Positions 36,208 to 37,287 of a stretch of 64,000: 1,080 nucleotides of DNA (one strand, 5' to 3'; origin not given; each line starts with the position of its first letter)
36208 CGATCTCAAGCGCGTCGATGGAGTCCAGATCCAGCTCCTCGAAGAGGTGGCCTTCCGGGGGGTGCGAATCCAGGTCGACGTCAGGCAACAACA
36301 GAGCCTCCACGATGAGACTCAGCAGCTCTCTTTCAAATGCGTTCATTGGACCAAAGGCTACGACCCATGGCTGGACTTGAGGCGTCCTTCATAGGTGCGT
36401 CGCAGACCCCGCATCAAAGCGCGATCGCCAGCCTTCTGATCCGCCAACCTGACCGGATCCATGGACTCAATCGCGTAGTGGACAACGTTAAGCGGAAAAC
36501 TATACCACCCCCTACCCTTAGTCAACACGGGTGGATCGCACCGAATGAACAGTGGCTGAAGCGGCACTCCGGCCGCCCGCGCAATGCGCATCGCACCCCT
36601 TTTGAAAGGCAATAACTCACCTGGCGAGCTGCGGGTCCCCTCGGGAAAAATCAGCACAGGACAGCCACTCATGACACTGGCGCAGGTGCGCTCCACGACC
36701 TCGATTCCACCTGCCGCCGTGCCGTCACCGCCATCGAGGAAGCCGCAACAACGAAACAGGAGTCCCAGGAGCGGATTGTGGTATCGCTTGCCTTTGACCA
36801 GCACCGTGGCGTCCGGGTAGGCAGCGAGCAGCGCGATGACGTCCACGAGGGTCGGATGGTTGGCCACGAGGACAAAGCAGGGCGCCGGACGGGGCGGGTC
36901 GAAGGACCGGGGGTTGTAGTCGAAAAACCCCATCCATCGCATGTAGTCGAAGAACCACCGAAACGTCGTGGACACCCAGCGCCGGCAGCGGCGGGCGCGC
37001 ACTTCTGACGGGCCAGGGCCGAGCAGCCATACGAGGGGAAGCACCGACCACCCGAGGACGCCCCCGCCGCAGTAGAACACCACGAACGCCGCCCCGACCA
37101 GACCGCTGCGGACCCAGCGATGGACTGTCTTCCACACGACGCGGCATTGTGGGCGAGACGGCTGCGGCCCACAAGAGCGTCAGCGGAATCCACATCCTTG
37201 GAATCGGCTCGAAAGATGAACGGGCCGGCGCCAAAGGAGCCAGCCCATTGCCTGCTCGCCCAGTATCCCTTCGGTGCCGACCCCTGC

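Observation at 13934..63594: Perfect 24,829-bp head-to-tail tandem duplication joined at 3 bp of microhomology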

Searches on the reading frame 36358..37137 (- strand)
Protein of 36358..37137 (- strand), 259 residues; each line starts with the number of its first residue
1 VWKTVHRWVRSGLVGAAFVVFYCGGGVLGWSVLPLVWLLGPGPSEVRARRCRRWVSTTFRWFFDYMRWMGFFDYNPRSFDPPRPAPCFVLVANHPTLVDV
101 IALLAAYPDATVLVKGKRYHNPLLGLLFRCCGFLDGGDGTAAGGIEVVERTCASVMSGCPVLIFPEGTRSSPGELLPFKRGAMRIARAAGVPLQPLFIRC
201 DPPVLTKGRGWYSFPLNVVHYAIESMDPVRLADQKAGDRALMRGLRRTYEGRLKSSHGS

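Call 7: search_protein_families(library=pfam, proteins=[window:36358-37137:-])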
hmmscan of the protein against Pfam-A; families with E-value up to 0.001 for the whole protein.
window:36358-37137:- (259 aa): 1 family
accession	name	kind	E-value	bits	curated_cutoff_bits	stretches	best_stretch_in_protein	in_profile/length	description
PF01553.26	Acyltransferase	-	3.4e-19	69.4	23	1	88-198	16-131/132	Acyltransferase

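Call 14: find_encoding_contigs(protein=window:36358-37137:-, flank=10000, max_places=10)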
Protein window:36358-37137:- (259 aa): 5 contigs read that carry it; 1 place shown.
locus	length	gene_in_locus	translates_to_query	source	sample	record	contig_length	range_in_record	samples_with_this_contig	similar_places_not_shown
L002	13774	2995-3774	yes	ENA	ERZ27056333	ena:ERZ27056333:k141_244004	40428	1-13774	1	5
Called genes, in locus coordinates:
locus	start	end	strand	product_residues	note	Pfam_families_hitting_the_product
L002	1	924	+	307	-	?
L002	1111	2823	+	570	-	PF00512:HisKA, PF02518:HATPase_c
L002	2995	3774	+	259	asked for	PF01553:Acyltransferase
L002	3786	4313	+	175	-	PF00550:PP-binding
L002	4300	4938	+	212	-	-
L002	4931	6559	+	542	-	PF00501:AMP-binding, PF13193:AMP-binding_C, PF22818:ApeI-like, PF07977:FabA (faint)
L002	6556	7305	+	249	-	PF00535:Glycos_transf_2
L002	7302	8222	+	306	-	PF03279:Lip_A_acyltrans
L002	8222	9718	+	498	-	PF00221:Lyase_aromatic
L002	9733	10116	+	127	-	PF13279:4HBT_2, PF03061:4HBT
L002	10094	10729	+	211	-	PF19574:LolA_3, PF03548:LolA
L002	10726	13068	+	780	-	PF03176:MMPL (faint)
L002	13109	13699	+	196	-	PF11659:DUF3261 (weak)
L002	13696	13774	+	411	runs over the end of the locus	PF00890:FAD_binding_2 (weak), PF01266:DAO (weak), PF01494:FAD_binding_3, PF03486:HI0933_like (weak), PF04820:Trp_halogenase, PF07992:Pyr_redox_2 (weak), PF12831:FAD_oxidored, PF04820:Trp_halogenase, +1 more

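Call 31: search_protein_families(library=pfam, proteins=[L002:1-924:+], max_evalue=0.01)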
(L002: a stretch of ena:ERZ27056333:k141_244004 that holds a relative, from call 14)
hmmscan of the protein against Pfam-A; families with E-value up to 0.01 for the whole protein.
L002:1-924:+ (307 aa): 6 families
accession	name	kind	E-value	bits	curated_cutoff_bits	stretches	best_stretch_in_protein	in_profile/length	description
PF00196.25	GerE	-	1e-15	57.5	23.5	1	247-302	2-57/57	Bacterial regulatory proteins, luxR family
PF00072.30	Response_reg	-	2.9e-13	50.4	30.2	1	60-123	50-111/111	Response regulator receiver domain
PF08281.18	Sigma70_r4_2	-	3.7e-06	26.9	25.7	1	247-290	10-54/54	Sigma-70, region 4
PF04545.22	Sigma70_r4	-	2.1e-05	24.4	24.1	1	247-290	4-48/50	Sigma-70, region 4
PF13936.12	HTH_38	-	0.00011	22.3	27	1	248-282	5-40/44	Helix-turn-helix domain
PF19795.4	DUF6279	-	0.0021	18.4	27.7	1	117-207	11-104/195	Family of unknown function (DUF6279)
